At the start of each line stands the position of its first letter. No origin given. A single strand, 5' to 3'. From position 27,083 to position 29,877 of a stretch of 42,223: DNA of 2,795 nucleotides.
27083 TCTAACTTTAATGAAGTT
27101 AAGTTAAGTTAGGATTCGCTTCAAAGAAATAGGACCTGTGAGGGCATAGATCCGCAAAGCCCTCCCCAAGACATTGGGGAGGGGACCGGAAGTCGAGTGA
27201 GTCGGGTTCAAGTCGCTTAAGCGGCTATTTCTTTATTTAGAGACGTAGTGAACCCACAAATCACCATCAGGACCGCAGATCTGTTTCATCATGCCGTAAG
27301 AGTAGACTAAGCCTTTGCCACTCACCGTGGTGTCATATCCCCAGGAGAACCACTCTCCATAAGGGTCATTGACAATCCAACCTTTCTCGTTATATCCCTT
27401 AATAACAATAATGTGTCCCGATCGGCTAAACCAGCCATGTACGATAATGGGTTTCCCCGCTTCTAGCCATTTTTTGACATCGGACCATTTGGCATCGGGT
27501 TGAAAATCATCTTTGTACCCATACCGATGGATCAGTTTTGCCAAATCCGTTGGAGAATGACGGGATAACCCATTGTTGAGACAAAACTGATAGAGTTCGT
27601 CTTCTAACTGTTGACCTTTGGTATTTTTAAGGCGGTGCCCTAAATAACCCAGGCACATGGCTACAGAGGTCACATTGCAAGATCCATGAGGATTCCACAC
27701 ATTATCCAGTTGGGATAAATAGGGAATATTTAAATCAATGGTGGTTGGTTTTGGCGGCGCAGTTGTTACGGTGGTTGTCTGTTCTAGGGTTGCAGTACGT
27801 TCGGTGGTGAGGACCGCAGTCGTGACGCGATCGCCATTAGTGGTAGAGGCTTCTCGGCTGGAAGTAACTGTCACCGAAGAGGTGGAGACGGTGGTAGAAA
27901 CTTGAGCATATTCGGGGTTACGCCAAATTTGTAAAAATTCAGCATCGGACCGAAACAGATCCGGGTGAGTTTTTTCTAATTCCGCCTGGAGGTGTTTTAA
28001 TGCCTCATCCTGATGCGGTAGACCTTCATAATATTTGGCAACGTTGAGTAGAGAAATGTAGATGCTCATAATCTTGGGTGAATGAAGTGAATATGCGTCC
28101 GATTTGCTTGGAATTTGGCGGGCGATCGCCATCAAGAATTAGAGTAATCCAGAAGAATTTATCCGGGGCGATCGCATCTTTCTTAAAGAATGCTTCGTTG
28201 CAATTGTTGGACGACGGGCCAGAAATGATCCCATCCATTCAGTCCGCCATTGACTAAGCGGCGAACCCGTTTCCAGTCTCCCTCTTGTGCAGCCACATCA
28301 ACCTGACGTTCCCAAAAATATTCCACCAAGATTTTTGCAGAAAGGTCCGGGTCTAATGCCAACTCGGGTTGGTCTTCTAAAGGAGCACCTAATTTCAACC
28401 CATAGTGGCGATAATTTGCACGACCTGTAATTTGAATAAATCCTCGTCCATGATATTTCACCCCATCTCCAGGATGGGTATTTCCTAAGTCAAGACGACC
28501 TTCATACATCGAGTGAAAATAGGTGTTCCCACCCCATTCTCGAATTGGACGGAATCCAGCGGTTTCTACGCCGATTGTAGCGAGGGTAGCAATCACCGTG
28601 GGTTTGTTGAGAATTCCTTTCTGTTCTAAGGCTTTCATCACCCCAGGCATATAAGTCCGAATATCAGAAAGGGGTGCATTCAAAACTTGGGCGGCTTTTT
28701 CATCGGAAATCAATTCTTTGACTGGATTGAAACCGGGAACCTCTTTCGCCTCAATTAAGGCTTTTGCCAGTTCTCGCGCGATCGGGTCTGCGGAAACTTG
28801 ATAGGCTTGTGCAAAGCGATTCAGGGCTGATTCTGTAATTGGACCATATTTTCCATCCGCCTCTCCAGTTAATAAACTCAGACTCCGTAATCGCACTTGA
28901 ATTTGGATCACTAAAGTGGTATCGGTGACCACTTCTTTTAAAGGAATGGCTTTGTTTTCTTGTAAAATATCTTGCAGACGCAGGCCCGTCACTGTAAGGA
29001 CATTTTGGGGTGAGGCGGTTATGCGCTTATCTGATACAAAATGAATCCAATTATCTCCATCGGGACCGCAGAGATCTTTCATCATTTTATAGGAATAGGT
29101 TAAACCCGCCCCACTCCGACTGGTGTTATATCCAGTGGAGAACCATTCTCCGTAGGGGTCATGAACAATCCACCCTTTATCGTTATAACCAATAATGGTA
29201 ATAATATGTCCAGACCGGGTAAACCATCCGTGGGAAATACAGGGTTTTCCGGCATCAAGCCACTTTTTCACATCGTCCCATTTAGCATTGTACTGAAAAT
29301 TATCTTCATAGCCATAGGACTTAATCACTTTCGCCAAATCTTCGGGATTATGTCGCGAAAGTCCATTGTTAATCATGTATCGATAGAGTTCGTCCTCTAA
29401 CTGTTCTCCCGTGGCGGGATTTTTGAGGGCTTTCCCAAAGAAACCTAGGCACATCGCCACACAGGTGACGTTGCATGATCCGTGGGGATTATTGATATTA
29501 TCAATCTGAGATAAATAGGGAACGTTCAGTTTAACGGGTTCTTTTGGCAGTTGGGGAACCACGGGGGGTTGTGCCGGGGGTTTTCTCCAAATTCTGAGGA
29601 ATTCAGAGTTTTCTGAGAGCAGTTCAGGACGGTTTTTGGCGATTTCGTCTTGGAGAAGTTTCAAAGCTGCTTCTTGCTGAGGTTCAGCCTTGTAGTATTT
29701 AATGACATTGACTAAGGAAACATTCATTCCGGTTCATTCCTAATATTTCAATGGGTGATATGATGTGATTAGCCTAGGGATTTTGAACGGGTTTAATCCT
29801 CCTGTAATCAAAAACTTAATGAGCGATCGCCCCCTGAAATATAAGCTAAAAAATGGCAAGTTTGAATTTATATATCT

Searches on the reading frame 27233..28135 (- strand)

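Call 4: search_protein_families(library=pfam, proteins=[window:27233-28135:-], max_evalue=1)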
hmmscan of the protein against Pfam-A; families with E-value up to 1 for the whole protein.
window:27233-28135:- (300 aa): 5 families
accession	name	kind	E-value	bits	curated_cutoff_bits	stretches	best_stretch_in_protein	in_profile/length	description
PF13529.12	Peptidase_C39_2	-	1.4e-20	74.8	24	1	135-259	1-143/143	Peptidase_C39 like family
PF12385.14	Peptidase_C70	-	3.3e-07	30.8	19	1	133-259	3-124/141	Papain-like cysteine protease AvrRpt2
PF03412.21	Peptidase_C39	-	0.00062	20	22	1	194-258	46-105/133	Peptidase C39 family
PF01640.23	Peptidase_C10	-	0.01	16.5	26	1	204-253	129-179/194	Peptidase C10 family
PF14399.12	BtrH_N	-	0.024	15.3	29.7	0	204-251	62-125/134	Butirosin biosynthesis protein H, N-terminal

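Call 96: search_protein_families(library=padloc, proteins=[window:27233-28135:-], max_evalue=0.01)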
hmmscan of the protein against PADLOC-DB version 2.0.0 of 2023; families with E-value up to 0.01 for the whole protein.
window:27233-28135:- (300 aa): 0 families

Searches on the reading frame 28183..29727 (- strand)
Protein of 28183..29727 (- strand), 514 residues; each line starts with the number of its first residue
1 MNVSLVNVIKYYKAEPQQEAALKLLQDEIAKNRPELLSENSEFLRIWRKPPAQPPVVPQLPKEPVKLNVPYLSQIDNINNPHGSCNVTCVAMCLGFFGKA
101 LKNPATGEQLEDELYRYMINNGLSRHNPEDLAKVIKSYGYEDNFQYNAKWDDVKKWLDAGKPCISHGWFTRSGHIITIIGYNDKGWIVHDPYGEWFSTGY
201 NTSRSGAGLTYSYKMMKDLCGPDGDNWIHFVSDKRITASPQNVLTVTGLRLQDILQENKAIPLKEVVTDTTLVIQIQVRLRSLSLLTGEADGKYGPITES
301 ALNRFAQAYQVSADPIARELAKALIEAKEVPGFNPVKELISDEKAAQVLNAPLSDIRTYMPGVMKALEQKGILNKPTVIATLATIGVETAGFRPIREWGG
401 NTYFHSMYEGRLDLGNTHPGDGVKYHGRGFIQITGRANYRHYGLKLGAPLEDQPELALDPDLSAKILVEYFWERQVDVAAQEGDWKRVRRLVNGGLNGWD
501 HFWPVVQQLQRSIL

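Call 4: search_protein_families(library=pfam, proteins=[window:28183-29727:-], max_evalue=1)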
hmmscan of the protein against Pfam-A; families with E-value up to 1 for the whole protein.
window:28183-29727:- (514 aa): 5 families
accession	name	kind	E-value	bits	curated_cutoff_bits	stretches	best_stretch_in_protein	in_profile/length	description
PF13529.12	Peptidase_C39_2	-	4.4e-20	73.2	24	1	67-192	1-143/143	Peptidase_C39 like family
PF01471.23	PG_binding_1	-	4.4e-06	27.2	23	1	272-314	4-46/57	Putative peptidoglycan binding domain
PF12385.14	Peptidase_C70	-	0.0002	21.7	19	1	66-192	4-124/141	Papain-like cysteine protease AvrRpt2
PF00182.24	Glyco_hydro_19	-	0.00036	20.8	25.5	1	421-472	103-154/232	Chitinase class I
PF03412.21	Peptidase_C39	-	0.0021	18.3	22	1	84-191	12-105/133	Peptidase C39 family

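Call 6: search_protein_families(library=ncbifam, proteins=[window:28183-29727:-], max_evalue=1)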
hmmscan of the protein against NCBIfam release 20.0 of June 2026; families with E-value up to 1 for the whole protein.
window:28183-29727:- (514 aa): 5 families
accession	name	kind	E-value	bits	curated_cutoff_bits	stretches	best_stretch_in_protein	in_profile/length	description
TIGR02869.1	spore_SleB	equivalog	0.0016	18.4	236.5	1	272-323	15-66/201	spore cortex-lytic enzyme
TIGR03979.1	His_Ser_Rich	equivalog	0.0016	18.4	121.65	1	270-312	131-173/190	His-Xaa-Ser repeat protein HxsA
NF004786.0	PRK06132.1-3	equivalog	0.0022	16.9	329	1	261-325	208-279/418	hypothetical protein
NF045837.1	Mplas_Cys_pep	subfamily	0.044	13.7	45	1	137-189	133-190/240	putative cysteine peptidase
TIGR00761.1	argB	equivalog_domain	0.082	12.4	151.3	1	297-361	140-203/231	acetylglutamate kinase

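Call 96: search_protein_families(library=padloc, proteins=[window:28183-29727:-], max_evalue=0.01)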
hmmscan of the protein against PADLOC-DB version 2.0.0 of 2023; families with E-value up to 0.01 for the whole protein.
window:28183-29727:- (514 aa): 0 families
